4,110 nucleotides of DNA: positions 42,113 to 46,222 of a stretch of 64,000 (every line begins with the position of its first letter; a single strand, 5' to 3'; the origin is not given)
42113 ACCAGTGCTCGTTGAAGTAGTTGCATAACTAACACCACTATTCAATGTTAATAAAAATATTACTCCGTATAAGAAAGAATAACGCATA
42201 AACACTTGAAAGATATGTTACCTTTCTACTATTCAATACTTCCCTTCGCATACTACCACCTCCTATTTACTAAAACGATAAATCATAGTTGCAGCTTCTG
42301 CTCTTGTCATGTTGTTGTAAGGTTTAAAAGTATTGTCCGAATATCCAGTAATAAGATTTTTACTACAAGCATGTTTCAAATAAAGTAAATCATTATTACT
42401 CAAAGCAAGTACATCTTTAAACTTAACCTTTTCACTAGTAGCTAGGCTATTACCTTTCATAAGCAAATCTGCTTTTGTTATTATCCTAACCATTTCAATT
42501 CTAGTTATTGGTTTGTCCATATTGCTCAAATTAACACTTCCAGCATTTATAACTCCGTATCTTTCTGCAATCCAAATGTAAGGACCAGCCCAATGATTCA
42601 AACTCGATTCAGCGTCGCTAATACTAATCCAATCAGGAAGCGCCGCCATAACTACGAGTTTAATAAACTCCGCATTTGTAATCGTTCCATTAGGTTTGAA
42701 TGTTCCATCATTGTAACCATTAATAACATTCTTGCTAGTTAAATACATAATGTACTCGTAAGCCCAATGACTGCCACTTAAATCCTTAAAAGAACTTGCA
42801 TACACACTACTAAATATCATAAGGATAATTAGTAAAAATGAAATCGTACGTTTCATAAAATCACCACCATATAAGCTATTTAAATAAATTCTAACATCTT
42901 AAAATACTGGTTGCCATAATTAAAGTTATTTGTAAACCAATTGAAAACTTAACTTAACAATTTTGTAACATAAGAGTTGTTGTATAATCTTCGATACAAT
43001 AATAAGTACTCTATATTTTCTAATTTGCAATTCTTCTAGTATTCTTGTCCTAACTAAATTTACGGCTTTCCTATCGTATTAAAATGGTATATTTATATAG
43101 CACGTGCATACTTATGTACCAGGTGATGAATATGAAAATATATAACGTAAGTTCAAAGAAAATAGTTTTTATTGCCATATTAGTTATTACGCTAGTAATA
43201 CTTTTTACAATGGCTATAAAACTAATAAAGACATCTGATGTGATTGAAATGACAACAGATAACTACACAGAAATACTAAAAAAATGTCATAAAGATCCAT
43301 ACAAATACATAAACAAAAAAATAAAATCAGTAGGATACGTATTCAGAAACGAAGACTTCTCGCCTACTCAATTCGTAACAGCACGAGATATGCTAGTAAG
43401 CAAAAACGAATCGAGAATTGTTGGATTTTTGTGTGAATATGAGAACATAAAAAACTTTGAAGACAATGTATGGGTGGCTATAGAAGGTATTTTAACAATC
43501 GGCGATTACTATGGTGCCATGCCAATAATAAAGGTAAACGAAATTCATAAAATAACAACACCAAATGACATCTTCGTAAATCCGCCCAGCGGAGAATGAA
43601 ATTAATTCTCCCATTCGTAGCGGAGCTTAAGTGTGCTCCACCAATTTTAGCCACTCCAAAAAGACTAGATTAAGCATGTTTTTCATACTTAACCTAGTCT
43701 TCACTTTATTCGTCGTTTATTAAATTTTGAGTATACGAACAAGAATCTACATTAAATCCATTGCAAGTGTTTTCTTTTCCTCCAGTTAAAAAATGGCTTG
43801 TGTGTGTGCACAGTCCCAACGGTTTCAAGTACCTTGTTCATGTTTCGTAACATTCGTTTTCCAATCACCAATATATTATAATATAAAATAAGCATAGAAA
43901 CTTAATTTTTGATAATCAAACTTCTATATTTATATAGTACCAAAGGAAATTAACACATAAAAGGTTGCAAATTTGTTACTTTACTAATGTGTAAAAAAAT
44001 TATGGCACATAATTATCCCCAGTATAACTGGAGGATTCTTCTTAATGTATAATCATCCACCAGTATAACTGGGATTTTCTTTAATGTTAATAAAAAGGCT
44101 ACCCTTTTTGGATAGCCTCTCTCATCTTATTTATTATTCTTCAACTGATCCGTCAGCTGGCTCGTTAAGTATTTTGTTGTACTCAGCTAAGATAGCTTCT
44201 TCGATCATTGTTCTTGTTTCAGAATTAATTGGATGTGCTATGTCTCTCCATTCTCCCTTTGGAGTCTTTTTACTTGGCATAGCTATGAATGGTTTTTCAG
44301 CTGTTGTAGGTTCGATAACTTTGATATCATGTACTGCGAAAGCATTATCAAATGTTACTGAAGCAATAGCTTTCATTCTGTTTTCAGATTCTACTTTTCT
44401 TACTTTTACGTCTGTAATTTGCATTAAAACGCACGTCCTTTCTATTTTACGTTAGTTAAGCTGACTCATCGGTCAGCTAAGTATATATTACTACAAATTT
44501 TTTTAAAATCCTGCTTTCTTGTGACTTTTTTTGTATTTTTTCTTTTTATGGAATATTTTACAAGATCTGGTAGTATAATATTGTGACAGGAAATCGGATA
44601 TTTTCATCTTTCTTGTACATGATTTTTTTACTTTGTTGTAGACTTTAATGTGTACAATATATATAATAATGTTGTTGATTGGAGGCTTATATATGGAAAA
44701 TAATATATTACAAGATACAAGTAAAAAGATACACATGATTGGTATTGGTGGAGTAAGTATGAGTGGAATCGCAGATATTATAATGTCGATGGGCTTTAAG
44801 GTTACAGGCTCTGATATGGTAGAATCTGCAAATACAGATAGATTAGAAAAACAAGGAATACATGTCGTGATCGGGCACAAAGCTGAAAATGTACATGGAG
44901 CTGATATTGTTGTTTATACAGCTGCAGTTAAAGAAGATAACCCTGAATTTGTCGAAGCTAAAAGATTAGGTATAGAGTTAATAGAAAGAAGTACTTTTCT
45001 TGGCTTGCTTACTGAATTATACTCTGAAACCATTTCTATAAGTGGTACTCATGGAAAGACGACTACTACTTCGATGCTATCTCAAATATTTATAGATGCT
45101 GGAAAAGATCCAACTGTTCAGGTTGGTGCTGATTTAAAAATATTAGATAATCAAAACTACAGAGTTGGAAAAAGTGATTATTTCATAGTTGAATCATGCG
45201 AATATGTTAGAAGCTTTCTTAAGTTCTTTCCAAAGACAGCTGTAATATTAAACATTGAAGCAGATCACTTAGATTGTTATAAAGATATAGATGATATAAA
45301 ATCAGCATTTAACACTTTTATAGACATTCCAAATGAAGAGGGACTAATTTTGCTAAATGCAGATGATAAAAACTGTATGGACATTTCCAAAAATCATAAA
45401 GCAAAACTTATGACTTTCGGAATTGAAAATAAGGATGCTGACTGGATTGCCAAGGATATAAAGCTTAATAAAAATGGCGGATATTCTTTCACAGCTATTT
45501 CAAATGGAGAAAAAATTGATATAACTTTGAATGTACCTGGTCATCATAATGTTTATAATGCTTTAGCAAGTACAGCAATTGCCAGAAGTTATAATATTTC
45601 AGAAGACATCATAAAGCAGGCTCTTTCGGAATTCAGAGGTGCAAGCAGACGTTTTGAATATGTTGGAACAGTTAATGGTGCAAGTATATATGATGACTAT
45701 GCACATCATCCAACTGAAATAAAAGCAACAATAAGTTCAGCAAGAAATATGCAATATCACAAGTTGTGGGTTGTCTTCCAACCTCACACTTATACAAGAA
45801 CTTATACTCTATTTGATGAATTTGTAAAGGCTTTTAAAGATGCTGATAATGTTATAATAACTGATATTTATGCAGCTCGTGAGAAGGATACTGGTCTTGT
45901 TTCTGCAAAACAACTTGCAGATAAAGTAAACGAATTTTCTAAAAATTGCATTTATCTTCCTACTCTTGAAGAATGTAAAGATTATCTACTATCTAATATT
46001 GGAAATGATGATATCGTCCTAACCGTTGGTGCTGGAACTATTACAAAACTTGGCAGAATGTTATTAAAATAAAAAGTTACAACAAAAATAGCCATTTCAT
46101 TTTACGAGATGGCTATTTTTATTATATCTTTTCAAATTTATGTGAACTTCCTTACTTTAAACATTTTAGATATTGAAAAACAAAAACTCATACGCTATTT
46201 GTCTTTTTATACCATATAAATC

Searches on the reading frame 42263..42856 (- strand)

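Call 57: search_protein_families(library=pfam, proteins=[window:42263-42856:-], max_evalue=0.00001)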
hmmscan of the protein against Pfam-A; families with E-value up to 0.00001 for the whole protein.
window:42263-42856:- (197 aa): 1 family
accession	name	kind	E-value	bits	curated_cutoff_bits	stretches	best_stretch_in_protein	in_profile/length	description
PF00395.25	SLH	-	3e-27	94.8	20.8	2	22-64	1-43/44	S-layer homology domain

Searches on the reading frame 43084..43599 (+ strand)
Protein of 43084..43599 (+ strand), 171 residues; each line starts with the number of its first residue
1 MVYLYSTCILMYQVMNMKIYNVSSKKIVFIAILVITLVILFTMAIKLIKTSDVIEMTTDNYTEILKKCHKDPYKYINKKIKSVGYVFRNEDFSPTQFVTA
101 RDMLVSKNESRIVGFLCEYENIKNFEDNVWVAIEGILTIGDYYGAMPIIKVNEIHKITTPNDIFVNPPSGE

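Call 57: search_protein_families(library=pfam, proteins=[window:43084-43599:+], max_evalue=0.00001)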
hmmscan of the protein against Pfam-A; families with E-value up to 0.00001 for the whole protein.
window:43084-43599:+ (171 aa): 1 family
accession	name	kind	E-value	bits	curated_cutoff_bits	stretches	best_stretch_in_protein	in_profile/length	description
PF21537.2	DUF1980_C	-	3.6e-23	82.2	25.9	1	45-165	15-139/141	DUF1980 C-terminal domain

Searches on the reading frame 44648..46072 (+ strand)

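Call 58: search_protein_families(library=pfam, proteins=[window:44648-46072:+], max_evalue=0.00001)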
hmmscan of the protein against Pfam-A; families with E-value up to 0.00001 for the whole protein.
window:44648-46072:+ (474 aa): 3 families
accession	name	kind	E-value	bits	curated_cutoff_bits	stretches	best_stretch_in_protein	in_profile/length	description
PF08245.18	Mur_ligase_M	-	2.3e-32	113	24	1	131-312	1-200/200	Mur ligase middle domain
PF01225.30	Mur_ligase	-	2.3e-27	95.7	21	1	27-123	1-92/95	Mur ligase family, catalytic domain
PF02875.26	Mur_ligase_C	-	6.9e-25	88.8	28.4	1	334-463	1-127/127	Mur ligase, glutamate ligase domain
